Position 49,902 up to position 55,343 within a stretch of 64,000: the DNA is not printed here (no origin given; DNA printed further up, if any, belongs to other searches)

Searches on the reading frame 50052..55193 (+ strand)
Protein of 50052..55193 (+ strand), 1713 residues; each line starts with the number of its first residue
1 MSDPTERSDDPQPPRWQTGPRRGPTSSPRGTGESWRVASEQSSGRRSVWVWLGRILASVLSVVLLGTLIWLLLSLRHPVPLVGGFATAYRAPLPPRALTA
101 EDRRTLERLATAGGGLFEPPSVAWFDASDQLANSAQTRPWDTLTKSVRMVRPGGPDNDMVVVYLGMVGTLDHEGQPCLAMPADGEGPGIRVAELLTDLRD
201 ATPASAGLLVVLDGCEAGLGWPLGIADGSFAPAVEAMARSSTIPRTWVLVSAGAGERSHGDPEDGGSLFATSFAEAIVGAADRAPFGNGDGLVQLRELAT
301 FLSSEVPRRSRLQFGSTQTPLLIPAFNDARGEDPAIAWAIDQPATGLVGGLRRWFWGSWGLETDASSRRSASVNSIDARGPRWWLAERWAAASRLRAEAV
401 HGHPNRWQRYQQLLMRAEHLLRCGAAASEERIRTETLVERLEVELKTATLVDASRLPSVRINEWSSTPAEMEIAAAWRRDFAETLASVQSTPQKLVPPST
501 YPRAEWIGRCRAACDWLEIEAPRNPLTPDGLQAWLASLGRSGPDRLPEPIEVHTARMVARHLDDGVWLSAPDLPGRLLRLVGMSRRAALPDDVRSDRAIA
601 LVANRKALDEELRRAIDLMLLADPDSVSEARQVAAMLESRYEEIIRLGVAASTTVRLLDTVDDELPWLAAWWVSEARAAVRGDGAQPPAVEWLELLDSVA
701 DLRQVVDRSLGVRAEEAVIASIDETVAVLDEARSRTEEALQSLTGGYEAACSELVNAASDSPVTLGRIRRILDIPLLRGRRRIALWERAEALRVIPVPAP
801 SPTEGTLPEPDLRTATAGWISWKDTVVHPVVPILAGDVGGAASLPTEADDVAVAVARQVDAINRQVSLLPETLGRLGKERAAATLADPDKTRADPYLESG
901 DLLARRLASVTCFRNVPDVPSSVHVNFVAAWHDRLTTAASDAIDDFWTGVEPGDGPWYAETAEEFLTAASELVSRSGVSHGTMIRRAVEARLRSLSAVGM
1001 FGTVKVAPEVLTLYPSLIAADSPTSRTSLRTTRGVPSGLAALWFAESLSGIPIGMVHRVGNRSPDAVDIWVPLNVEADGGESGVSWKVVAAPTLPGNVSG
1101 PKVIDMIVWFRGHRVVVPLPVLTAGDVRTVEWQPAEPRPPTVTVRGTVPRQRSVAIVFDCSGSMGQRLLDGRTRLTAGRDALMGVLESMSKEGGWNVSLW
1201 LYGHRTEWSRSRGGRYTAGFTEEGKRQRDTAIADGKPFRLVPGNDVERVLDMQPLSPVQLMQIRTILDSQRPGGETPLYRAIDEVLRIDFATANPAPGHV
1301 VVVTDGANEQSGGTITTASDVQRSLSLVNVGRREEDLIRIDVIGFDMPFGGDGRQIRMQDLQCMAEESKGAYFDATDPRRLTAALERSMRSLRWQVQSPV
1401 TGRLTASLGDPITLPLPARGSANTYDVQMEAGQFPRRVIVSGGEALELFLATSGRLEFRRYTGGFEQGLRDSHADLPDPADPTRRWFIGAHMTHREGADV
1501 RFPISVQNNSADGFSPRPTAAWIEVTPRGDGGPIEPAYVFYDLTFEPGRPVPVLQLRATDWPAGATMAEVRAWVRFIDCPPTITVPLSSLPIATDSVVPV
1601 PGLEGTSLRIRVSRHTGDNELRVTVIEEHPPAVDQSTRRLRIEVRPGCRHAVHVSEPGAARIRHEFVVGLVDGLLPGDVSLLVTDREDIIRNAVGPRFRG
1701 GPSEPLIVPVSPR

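Call 5: search_protein_families(library=pfam, proteins=[window:50052-55193:+], max_evalue=0.01)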
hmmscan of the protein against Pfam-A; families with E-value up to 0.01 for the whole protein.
window:50052-55193:+ (1713 aa): 1 family
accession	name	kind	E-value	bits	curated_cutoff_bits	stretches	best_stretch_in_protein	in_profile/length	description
PF00092.34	VWA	-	3.5e-05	24.5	23.8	0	1263-1382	68-169/174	von Willebrand factor type A domain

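Call 7: search_protein_families(library=ncbifam, proteins=[window:50052-55193:+], max_evalue=0.01)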
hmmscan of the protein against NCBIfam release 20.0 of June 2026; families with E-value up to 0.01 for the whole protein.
window:50052-55193:+ (1713 aa): 0 families

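Call 24: search_solved_structures(query=window:50052-55193:+, max_evalue=1)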
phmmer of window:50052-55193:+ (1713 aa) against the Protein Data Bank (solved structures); distinct sequences matched with E-value up to 1: 1.
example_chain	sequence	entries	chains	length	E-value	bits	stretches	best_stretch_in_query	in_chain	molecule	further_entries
8s05_A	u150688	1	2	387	0.17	12.3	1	1248-1307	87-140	Conserved protein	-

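Call 35: find_homologous_proteins(query=window:50052-55193:+, max_evalue=0.001)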
Query window:50052-55193:+ (1713 aa): 11 proteins with E <= 0.001 among 8000 candidates.
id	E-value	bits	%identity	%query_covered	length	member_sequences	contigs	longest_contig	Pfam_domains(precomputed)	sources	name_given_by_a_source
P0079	0.0e+0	3742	100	97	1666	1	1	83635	-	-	-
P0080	0.0e+0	1539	46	99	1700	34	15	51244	-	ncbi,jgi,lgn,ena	jgi:hypothetical protein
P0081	0.0e+0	1537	49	70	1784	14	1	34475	-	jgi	-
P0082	0.0e+0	1455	44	98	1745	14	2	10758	-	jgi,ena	jgi:hypothetical protein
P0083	0.0e+0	1261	41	98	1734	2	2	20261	PF00092.35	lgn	-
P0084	0.0e+0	1183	40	98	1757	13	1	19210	-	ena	-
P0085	1.3e-282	959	37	98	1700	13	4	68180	-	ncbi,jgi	jgi:hypothetical protein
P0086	1.9e-281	955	37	98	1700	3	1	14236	-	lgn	-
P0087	6.1e-227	775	34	95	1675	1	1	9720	-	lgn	-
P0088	1.2e-64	237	29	34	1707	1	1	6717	PF13519.13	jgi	jgi:hypothetical protein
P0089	3.3e-63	232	26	99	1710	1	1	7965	PF13519.13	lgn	-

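Call 66: find_encoding_contigs(protein=P0080, flank=10000, max_places=2)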
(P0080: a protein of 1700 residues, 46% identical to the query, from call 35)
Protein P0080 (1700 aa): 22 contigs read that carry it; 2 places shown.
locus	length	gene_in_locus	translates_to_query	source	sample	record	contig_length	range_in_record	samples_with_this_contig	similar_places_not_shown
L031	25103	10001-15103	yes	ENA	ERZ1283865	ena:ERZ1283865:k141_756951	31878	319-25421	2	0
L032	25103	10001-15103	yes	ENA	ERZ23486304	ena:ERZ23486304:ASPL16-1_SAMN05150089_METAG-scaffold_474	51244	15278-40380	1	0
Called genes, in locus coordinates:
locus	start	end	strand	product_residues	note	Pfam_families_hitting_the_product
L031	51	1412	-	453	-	PF14331:IcmF-related_N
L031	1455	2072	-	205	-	PF09850:DotU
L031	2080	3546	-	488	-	PF05936:T6SS_VasE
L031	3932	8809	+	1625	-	PF13620:CarboxypepD_reg (weak)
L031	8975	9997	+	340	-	-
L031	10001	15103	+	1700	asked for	-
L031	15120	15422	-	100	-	PF12787:EcsC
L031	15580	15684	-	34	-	-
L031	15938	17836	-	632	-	PF02554:CstA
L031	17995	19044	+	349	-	PF00890:FAD_binding_2 (faint), PF07992:Pyr_redox_2, PF13738:Pyr_redox_3, PF00070:Pyr_redox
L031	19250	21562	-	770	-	PF12450:vWF_A, PF00092:VWA, PF13519:VWA_2, PF13768:VWA_3, PF12034:YfbK_C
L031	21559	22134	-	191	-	PF04542:Sigma70_r2, PF08281:Sigma70_r4_2, PF04545:Sigma70_r4 (weak)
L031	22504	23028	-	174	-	-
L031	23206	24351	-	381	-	PF00988:CPSase_sm_chain, PF00117:GATase, PF07722:Peptidase_C26 (faint)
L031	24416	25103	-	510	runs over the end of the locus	PF06283:ThuA, PF06439:3keto-disac_hyd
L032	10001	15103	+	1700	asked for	-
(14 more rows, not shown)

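Call 67: find_encoding_contigs(protein=P0085, flank=10000, max_places=1)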
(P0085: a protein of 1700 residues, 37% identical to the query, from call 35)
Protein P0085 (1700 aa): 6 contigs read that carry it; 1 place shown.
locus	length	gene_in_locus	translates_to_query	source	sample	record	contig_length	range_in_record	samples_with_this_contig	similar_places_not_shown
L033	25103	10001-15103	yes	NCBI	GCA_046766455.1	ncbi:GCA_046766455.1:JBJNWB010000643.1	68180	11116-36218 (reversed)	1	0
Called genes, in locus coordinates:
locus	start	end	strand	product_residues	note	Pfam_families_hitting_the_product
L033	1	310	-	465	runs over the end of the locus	PF14331:IcmF-related_N (weak)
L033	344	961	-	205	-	PF09850:DotU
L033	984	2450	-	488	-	PF05936:T6SS_VasE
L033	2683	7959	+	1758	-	PF13620:CarboxypepD_reg (weak)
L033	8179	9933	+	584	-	-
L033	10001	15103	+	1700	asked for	-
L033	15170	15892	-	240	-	PF22935:RM44_endonuclase (weak), PF14622:Ribonucleas_3_3, PF00636:Ribonuclease_3, PF00035:dsrm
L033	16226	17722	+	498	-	PF00089:Trypsin, PF13365:Trypsin_2, PF00595:PDZ (faint), PF13180:PDZ_2, PF17820:PDZ_6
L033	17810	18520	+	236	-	PF03740:PdxJ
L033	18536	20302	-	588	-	PF00245:Alk_phosphatase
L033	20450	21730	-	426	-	PF06792:UPF0261, PF23189:UPF0261_C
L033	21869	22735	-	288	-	PF09370:PEP_hydrolase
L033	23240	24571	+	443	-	PF07586:HXXSHH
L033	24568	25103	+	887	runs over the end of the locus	PF07626:PSD3, PF07637:PSD5, PF07631:PSD4, PF07627:PSCyt3, PF07624:PSD2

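Call 83: search_solved_structures(query=A4, max_evalue=5)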
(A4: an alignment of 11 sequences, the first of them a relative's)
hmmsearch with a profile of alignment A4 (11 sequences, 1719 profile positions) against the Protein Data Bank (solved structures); distinct sequences matched with E-value up to 5: 6.
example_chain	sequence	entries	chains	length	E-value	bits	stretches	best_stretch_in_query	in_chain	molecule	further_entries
8s05_A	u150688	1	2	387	0.15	12.4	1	1268-1311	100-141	Conserved protein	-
9no5_A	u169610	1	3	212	0.27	11.5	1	1154-1192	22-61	Putative secreted protein, hemolysin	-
9dkk_D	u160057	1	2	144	0.35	11.1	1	642-725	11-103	Miniprotein cb3_GGGSGGGS_SB175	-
6jfv_A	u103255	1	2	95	0.66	10.2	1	840-908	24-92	Keratin, type I cytoskeletal 14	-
7b7p_A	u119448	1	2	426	3.3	7.9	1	1154-1201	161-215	Type IV pilus biogenesis protein PilB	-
7ba2_A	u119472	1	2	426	3.3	7.9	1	1154-1201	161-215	Type IV pilus biogenesis protein PilB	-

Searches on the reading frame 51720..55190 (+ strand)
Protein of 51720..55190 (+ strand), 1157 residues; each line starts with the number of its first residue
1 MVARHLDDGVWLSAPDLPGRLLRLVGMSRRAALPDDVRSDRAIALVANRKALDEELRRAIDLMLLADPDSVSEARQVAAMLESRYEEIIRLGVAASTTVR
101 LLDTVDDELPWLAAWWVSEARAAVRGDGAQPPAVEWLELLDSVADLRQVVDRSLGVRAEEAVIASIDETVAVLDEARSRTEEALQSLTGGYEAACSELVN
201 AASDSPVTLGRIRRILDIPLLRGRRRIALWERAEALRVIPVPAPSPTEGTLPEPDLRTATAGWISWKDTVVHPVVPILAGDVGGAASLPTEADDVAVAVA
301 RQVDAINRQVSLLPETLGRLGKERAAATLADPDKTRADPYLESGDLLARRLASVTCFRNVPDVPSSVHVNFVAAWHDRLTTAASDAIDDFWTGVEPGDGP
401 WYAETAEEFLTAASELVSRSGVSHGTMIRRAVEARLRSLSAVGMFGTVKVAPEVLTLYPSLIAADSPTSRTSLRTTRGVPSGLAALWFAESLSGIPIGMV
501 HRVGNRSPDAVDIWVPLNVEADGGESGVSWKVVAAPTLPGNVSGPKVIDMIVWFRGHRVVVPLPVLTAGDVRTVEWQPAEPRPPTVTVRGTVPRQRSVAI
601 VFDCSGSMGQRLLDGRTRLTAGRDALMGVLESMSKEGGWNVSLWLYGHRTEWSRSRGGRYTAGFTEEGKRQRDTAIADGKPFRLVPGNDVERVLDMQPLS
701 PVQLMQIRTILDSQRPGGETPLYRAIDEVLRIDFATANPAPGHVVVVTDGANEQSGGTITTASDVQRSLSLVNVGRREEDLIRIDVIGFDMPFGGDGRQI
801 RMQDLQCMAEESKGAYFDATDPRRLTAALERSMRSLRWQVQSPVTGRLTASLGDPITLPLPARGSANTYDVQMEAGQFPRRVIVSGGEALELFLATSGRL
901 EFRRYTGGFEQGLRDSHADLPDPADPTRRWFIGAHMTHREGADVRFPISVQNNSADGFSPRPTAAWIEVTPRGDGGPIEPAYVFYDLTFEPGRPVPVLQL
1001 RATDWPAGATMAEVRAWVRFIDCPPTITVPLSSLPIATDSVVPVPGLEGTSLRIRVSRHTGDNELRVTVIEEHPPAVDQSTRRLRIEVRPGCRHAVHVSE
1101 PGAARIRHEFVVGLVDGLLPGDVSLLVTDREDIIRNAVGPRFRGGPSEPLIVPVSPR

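Call 78: predict_structure(alignment_id=A5)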
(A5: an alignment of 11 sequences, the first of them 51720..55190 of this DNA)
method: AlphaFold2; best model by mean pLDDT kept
length: 1157 residues; sequences in the alignment: 11
mean_pLDDT: 76.8   pTM: 0.44
mean pLDDT of the five models: 76.8, 75.5, 75.0, 73.0, 64.8
residues with pLDDT >= 90: 244; 70-90: 616; 50-70: 170; < 50: 127
segments of 3 or more residues with pLDDT < 50: 240-307, 309-314, 331-362, 539-544, 906-912
pLDDT, mean of each block of 10 residues (from residue 1): 74 88 91 86 85 91 87 94 94 92 79 80 76 82 84 65 76 92 90 91 85 81 81 74 39 34 29 35 37 43 47 50 54 43 36 30 60 88 84 60 88 87 84 88 83 74 68 89 89 77 65 87 87 60 63 86 71 71 81 78 90 90 92 85 92 68 82 84 81 90 89 86 92 76 89 69 89 86 92 64 86 90 89 85 82 86 78 81 77 77 51 52 68 81 85 65 86 81 79 76 84 88 89 86 87 86 84 69 82 80 76 84 90 80 62 80
secondary structure, 60 per line:
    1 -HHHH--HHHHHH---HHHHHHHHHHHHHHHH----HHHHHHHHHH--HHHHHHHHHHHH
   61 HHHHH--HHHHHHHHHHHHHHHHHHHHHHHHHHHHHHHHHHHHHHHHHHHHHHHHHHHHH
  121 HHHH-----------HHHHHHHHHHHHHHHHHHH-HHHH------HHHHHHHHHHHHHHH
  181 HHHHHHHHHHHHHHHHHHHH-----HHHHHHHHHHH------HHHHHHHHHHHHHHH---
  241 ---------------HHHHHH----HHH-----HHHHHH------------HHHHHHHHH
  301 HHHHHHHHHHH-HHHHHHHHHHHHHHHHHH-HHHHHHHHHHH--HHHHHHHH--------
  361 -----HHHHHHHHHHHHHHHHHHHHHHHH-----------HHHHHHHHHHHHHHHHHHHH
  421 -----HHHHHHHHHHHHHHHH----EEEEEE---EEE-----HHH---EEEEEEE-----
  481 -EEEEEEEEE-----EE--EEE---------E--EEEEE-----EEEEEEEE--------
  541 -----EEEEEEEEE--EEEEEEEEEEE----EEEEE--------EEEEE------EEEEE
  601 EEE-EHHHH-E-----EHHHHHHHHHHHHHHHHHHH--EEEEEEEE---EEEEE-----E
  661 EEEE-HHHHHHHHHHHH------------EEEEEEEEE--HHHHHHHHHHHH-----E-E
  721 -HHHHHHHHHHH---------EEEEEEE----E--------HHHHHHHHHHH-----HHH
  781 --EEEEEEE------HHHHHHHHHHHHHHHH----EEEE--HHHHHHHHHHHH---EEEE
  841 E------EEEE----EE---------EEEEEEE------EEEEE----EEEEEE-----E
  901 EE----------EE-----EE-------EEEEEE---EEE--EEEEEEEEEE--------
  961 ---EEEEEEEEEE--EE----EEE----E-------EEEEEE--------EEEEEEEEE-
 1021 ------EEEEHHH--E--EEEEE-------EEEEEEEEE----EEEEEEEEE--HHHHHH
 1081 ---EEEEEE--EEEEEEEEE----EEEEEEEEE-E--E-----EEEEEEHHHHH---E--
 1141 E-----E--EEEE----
elements in order (helices of 4 or more, strands of 3 or more residues): H2-5 H8-13 H17-32 H37-46 H49-65 H68-124 H136-154 H156-159 H166-200 H206-216 H223-237 H256-261 H274-279 H292-311 H313-330 H332-342 H345-352 H366-389 H401-420 H426-441 E446-451 E455-457 E469-475 E482-490 E500-502 E515-519 E525-532 E546-554 E557-567 E572-576 E585-589 E596-603 H606-609 H618-636 E639-646 E650-654 E660-664 H666-677 E690-698 H701-712 H722-732 E742-748 H762-772 E783-789 H796-811 E816-819 H822-833 E837-841 E848-851 E867-873 E880-884 E889-894 E900-902 E929-934 E938-940 E943-952 E964-973 E982-984 E997-1002 E1011-1019 E1027-1030 E1039-1043 E1051-1059 E1064-1072 H1075-1080 E1084-1089 E1092-1100 E1105-1113 E1124-1129 H1130-1134 E1150-1153

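Call 84: fold_search(model_id=the predicted structure, library=pdb)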
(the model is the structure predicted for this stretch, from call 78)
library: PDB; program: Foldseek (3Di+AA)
matches with E <= 10: 1008; with E <= 0.001: 71
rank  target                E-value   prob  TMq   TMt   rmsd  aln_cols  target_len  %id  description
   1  7w6b                  4.6e-10  1.00  0.16  0.22  36.2       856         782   10  Crystal Structure of PitA from pilus islet-2 of Streptococcus oralis (released 2022-06-01)
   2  6m48_A                1.6e-07  1.00  0.14  0.20  38.0       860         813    9  Crystal structure of pilus adhesin, SpaC from Lactobacillus rhamnosus GG - P21212 form (released 2020-07-29)
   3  4fx5                  2.0e-07  1.00  0.14  0.36  15.7       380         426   13  von Willebrand factor type A from Catenulispora acidiphila (released 2012-07-18)
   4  6m3y                  2.5e-07  1.00  0.14  0.20  36.9       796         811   10  Crystal structure of pilus adhesin, SpaC from Lactobacillus rhamnosus GG - open conformation (released 2020-07-29)
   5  7ba2_B                6.6e-07  1.00  0.14  0.37  25.8       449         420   12  D319A mutant of the PilB minor pilin from Streptococcus sanguinis (released 2021-04-28)
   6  7b7p_A                9.2e-07  1.00  0.14  0.37  28.5       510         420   11  PilB minor pilin from Streptococcus sanguinis (released 2021-04-28)
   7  9t5z_B                1.7e-06  1.00  0.14  0.40  13.9       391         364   12  Cryo-EM structure of alphaM/beta2:MEM148-Fab headpiece complex (without alphaM I-domain) (released 2026-03-25)
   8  6m48_B                1.9e-06  1.00  0.16  0.22  30.6       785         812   10  Crystal structure of pilus adhesin, SpaC from Lactobacillus rhamnosus GG - P21212 form (released 2020-07-29)
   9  9pd3_E                4.7e-06  1.00  0.14  0.45   3.1       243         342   12  NER dual incision complex - DuIS (released 2026-02-18)
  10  3bga_B                4.7e-06  0.80  0.08  0.09  37.2       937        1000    9  Crystal structure of beta-galactosidase from Bacteroides thetaiotaomicron VPI-5482 (released 2007-12-11)
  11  8ebu_E                5.2e-06  1.00  0.14  0.41   3.2       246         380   13  XPC release from Core7-XPA-DNA (Cy5) (released 2023-04-19)
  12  8ebt_E                6.3e-06  1.00  0.14  0.40   7.4       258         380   12  XPA repositioning Core7 of TFIIH relative to XPC-DNA lesion (Cy5) (released 2023-04-19)
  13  3bga_A                7.3e-06  0.72  0.08  0.09  37.0       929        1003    9  Crystal structure of beta-galactosidase from Bacteroides thetaiotaomicron VPI-5482 (released 2007-12-11)
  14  8oxz_Q                8.4e-06  1.00  0.14  0.30  18.8       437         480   12  Rat alpha5beta1 integrin, headpiece (released 2024-11-13)
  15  7o4i_6                9.3e-06  1.00  0.15  0.45  13.2       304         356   12  Yeast RNA polymerase II transcription pre-initiation complex with initial transcription bubble (released 2021-06-16)
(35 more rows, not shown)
